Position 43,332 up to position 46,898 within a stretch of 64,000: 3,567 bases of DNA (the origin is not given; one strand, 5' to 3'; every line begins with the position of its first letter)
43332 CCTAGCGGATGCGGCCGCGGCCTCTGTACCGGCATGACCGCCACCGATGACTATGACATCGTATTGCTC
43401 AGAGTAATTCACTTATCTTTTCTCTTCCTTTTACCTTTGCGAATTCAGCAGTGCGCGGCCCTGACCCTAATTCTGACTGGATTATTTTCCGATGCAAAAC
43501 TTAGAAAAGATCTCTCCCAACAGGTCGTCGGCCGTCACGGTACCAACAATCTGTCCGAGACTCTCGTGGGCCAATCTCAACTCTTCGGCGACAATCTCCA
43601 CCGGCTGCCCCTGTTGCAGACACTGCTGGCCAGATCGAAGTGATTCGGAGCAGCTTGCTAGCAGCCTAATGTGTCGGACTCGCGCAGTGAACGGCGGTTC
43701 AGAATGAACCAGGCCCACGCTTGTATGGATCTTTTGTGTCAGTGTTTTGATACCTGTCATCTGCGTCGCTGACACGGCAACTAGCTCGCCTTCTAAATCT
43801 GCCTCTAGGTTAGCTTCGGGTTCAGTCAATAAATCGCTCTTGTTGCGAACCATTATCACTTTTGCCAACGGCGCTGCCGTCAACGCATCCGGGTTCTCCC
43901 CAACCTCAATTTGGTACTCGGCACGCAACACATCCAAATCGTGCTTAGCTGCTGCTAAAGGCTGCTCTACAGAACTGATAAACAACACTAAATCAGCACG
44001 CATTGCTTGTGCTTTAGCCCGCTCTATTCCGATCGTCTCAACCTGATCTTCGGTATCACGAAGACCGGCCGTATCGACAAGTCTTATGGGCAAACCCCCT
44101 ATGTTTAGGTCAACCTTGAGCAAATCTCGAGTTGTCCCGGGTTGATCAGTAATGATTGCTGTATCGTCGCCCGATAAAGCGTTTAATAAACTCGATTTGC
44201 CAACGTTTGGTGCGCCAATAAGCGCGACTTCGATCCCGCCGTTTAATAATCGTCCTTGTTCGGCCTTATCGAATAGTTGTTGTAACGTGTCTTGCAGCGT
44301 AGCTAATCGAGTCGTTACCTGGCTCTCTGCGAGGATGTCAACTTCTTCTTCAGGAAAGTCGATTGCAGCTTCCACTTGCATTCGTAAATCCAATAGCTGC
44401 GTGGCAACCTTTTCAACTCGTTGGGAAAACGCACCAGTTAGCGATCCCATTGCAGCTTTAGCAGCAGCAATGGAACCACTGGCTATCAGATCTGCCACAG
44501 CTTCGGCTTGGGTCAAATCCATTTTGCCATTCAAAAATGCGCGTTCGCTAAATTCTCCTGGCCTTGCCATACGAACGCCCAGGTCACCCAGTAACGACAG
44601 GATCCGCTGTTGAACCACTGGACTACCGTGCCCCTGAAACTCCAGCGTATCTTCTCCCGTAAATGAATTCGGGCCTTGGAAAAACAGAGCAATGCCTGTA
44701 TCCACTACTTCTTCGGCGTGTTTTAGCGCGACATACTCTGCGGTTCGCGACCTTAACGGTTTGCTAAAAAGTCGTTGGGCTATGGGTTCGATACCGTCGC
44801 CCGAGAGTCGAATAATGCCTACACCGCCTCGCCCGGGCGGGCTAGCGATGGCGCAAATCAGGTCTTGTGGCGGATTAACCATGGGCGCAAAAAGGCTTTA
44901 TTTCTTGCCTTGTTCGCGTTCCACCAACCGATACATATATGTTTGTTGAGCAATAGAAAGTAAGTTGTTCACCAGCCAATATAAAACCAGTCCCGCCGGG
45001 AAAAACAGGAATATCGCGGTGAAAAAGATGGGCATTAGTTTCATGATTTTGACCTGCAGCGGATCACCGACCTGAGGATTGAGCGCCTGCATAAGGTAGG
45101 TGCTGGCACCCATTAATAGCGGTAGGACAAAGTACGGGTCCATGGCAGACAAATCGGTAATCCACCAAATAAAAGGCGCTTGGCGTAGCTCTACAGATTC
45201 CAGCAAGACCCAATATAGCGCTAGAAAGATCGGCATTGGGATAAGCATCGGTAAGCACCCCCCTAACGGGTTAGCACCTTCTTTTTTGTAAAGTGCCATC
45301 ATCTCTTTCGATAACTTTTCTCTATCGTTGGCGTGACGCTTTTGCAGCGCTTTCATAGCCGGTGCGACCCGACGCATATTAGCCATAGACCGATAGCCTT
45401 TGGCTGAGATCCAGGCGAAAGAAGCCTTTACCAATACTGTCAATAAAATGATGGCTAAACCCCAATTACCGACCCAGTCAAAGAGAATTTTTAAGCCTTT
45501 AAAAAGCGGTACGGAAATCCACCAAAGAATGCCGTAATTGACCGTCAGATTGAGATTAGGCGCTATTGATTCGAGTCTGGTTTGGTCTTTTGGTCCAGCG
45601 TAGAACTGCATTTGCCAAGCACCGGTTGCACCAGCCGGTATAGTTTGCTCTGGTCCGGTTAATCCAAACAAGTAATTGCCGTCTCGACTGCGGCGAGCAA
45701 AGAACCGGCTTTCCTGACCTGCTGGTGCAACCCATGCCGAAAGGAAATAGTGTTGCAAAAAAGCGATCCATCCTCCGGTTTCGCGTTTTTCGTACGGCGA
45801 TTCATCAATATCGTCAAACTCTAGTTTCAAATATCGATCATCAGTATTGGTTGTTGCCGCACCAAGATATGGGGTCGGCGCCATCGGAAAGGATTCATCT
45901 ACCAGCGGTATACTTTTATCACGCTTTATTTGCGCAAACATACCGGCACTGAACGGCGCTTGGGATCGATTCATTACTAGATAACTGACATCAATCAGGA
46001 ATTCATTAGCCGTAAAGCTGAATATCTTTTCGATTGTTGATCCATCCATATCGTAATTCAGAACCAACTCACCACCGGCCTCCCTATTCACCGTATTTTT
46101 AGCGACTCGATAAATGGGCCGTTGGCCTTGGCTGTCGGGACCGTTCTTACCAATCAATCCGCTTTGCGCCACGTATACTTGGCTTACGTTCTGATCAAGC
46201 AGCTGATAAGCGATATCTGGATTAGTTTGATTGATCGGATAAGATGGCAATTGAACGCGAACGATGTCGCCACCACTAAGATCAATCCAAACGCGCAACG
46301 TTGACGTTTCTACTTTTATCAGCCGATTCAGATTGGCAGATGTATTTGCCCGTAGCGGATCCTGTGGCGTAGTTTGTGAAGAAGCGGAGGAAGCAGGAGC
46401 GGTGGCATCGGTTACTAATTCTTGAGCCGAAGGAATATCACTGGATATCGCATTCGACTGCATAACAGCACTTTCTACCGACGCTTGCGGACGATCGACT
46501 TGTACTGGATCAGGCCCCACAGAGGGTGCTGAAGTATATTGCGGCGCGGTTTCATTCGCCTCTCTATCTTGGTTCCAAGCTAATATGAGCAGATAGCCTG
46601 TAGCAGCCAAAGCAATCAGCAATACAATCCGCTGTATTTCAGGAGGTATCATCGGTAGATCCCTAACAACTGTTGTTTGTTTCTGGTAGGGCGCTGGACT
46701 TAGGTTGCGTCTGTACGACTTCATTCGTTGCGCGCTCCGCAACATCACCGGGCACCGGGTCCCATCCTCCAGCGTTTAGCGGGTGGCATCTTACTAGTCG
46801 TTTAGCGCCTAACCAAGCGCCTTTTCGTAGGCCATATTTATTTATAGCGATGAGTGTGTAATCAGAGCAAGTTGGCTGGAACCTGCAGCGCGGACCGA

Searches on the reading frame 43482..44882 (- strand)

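Call 25: search_protein_families(library=pfam, proteins=[window:43482-44882:-], max_evalue=0.01)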
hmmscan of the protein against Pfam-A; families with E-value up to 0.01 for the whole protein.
window:43482-44882:- (466 aa): 7 families
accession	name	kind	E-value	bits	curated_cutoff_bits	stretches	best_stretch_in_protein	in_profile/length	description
PF12631.12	MnmE_helical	-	3.4e-56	191.1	40.1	1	123-463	1-211/211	MnmE helical domain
PF10396.14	TrmE_N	-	5.4e-37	127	29.8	1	9-120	2-117/117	GTP-binding protein TrmE N-terminus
PF01926.29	MMR_HSR1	-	5.1e-23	81.8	21.9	1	218-316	1-96/113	50S ribosome-binding GTPase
PF02421.24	FeoB_N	-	4.2e-09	36.5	27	1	218-289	2-72/156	Ferrous iron transport protein B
PF00350.29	Dynamin_N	-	4.9e-07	30.4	27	1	219-259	1-40/168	Dynamin family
PF03193.22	RsgA_GTPase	-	0.00011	22.5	30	0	218-242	108-132/174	RsgA GTPase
PF16897.10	MMR_HSR1_Xtn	-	0.0086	16.5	35.2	0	341-391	57-106/106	C-terminal region of MMR_HSR1 domain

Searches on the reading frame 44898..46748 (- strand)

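Call 25: search_protein_families(library=pfam, proteins=[window:44898-46748:-], max_evalue=0.01)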
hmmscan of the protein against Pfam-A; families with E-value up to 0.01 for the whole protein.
window:44898-46748:- (616 aa): 2 families
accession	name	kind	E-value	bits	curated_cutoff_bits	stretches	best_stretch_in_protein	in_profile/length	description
PF14849.12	YidC_periplas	-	1.1e-70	239.3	24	1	144-417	2-282/283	YidC periplasmic domain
PF02096.25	60KD_IMP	-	5e-59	199.4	35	1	429-607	1-163/163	60Kd inner membrane protein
